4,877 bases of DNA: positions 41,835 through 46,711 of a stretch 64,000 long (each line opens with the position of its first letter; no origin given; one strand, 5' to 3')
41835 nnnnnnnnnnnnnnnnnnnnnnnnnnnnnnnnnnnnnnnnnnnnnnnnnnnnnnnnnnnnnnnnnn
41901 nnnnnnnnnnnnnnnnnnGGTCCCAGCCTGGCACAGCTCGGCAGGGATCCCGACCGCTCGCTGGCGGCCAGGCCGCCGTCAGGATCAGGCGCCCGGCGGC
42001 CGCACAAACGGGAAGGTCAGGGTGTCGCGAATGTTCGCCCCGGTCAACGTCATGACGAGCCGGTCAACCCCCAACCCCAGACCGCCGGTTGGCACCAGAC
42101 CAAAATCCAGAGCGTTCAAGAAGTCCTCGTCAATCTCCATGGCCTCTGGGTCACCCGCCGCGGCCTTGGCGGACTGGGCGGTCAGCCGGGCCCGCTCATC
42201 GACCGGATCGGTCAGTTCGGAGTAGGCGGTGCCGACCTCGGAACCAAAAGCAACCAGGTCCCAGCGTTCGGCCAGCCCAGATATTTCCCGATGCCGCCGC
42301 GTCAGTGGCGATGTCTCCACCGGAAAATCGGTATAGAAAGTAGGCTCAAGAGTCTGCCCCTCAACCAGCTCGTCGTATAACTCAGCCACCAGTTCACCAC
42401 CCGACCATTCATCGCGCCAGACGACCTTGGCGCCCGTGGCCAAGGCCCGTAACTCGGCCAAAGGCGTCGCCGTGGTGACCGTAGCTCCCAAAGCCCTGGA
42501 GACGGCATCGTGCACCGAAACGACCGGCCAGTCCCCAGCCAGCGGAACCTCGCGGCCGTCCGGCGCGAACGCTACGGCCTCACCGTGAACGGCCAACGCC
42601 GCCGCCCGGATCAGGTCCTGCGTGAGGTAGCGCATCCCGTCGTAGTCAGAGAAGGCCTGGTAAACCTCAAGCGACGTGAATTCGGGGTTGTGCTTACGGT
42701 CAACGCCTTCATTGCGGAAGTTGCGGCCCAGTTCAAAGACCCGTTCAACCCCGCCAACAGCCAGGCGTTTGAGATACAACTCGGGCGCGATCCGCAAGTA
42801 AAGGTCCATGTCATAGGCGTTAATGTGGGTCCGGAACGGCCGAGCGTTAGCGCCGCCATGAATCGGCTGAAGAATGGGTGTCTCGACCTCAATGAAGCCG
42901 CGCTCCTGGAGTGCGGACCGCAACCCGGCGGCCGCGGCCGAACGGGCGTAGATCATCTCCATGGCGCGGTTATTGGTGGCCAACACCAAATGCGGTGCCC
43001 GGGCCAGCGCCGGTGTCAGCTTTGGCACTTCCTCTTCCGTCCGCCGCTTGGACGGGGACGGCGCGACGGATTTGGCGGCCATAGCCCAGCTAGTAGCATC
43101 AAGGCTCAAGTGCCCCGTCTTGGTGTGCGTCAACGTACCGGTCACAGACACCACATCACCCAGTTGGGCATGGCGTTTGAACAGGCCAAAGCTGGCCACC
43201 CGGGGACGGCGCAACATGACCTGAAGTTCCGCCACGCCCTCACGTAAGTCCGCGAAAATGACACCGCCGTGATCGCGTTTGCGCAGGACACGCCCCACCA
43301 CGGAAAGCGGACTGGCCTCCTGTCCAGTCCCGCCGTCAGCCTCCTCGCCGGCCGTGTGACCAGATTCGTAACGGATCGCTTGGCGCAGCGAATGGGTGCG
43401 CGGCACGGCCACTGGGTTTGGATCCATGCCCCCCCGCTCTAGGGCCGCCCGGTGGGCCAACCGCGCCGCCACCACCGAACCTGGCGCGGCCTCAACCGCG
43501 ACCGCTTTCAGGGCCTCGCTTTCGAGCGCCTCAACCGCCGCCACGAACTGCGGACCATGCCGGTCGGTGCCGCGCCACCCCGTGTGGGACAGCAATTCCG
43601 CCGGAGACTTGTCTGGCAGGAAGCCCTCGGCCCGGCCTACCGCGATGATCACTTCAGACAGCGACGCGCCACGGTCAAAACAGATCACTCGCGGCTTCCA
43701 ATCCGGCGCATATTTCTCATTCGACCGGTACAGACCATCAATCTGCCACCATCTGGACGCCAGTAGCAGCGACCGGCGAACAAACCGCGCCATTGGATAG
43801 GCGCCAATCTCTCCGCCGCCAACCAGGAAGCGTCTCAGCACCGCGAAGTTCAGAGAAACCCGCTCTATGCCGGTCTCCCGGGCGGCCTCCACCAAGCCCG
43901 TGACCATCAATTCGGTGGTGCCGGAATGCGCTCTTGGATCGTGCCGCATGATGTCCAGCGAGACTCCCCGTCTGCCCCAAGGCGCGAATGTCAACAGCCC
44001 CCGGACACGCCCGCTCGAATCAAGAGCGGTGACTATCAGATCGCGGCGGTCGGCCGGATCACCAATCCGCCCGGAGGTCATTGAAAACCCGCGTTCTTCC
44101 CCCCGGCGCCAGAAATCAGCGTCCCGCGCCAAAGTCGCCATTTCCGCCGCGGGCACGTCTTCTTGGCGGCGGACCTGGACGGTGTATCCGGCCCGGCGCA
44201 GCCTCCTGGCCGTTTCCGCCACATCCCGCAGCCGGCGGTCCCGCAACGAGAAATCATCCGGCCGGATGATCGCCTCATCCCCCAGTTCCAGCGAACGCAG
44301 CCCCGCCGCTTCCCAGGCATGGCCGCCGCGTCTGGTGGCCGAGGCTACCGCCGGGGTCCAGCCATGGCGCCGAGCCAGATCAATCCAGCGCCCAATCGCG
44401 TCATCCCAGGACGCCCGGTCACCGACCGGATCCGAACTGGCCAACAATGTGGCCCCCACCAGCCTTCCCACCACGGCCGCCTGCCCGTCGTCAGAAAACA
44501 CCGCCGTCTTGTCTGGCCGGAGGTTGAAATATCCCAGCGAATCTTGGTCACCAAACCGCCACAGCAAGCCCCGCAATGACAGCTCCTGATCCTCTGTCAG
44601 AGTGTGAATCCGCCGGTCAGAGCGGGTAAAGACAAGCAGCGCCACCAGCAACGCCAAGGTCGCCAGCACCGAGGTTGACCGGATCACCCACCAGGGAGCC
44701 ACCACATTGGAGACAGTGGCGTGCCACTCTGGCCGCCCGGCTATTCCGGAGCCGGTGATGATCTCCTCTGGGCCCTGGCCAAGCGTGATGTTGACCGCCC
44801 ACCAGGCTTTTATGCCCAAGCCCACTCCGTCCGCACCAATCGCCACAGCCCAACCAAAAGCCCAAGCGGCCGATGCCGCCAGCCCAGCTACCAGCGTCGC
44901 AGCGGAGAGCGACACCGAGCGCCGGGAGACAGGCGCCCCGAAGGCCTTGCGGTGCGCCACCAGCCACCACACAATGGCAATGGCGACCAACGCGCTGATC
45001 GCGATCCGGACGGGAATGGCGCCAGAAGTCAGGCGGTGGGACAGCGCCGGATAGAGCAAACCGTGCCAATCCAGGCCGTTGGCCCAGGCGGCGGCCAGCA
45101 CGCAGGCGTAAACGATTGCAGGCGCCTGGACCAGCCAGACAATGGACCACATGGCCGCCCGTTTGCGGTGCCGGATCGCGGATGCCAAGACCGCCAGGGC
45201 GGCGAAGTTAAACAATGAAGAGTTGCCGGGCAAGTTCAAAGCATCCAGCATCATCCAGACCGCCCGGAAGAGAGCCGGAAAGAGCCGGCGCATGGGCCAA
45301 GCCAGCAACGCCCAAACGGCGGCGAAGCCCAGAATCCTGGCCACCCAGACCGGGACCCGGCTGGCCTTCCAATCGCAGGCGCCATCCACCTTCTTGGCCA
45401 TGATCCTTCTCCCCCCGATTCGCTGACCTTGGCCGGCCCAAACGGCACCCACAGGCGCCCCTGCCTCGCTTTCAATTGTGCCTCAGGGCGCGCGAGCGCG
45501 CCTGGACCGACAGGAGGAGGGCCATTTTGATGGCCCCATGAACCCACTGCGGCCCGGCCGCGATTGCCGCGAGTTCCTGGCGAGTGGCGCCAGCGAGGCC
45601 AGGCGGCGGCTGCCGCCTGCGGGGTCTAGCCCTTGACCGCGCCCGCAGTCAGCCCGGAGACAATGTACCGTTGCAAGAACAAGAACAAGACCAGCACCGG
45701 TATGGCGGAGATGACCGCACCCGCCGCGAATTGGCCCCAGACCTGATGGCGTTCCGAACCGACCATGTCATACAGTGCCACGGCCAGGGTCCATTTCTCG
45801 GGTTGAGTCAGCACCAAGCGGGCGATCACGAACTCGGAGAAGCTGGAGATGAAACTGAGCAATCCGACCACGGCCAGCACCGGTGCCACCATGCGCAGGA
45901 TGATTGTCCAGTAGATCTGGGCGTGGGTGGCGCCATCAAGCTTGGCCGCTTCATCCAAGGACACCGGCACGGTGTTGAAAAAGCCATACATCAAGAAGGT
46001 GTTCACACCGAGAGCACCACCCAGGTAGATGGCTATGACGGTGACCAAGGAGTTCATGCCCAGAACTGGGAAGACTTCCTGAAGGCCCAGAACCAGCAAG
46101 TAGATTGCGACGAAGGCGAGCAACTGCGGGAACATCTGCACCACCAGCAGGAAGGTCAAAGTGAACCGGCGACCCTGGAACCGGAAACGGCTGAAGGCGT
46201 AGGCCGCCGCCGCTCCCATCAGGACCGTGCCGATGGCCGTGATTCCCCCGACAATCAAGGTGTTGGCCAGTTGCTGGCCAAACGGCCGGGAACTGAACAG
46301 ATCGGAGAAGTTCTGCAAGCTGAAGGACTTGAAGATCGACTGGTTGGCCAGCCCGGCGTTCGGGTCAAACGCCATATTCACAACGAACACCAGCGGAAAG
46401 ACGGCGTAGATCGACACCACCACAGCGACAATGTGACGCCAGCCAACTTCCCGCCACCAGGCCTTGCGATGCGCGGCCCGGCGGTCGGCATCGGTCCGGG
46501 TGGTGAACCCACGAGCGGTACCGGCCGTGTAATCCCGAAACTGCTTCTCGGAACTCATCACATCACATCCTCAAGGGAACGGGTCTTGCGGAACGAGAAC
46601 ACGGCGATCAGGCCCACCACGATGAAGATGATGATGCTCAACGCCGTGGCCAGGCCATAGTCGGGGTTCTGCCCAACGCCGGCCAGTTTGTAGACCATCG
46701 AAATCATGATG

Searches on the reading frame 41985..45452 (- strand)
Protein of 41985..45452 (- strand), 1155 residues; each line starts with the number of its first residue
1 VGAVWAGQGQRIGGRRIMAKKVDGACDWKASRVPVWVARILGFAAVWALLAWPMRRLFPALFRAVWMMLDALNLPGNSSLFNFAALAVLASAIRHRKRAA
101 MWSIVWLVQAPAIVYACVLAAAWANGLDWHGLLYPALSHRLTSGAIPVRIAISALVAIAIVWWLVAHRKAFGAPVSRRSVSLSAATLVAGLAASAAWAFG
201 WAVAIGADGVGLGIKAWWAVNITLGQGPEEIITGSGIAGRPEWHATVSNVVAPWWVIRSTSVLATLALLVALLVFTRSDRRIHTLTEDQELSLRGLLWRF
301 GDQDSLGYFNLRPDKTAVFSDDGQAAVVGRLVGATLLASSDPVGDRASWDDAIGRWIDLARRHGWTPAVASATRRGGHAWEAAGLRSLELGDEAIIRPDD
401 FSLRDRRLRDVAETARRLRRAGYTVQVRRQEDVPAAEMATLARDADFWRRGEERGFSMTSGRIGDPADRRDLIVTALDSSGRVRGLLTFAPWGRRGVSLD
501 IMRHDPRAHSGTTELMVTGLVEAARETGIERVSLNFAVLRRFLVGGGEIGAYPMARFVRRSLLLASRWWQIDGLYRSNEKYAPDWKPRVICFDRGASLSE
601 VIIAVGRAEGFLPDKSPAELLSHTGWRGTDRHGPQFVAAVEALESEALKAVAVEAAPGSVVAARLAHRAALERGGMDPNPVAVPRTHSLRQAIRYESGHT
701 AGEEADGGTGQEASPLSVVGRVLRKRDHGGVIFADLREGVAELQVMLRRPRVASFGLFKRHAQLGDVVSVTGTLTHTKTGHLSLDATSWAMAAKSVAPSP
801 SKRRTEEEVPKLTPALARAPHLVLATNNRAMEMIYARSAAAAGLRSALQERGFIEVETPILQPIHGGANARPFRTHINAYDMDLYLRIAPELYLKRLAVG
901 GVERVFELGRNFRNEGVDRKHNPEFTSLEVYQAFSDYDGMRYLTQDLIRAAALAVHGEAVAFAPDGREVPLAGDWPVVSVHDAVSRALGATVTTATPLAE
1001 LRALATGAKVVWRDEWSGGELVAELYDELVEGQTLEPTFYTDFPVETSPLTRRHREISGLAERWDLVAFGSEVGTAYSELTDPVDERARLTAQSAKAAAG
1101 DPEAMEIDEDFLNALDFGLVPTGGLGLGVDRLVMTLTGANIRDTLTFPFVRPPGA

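Call 91: search_protein_families(library=pfam, proteins=[window:41985-45452:-], max_evalue=0.01)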
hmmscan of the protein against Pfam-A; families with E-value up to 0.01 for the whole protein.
window:41985-45452:- (1155 aa): 5 families
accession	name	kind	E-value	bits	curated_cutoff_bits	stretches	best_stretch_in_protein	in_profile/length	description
PF09924.15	LPG_synthase_C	-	1.5e-74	251.2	27.5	1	296-592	3-298/298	Phosphatidylglycerol lysyltransferase, C-terminal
PF00152.25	tRNA-synt_2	-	5.4e-73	246.2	25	1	820-1149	9-306/308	tRNA synthetases class II (D, K and N)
PF01336.31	tRNA_anti-codon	-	6.3e-12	45.7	27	1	717-789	2-72/75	OB-fold nucleic acid binding domain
PF16995.10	tRNA-synt_2_TM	-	6.6e-10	39.6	26.8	1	31-226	3-179/215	Transmembrane region of lysyl-tRNA synthetase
PF01409.25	tRNA-synt_2d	-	0.0011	18.9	19.8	0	904-930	104-130/246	tRNA synthetases class II core domain (F)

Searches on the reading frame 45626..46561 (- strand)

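Call 90: search_protein_families(library=pfam, proteins=[window:45626-46561:-], max_evalue=0.00001)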
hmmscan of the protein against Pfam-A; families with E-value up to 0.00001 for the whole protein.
window:45626-46561:- (311 aa): 1 family
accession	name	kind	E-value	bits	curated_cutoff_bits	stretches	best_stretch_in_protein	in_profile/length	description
PF00528.27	BPD_transp_1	-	8.2e-18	65.2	26.4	1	113-302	2-180/184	Binding-protein-dependent transport system inner membrane component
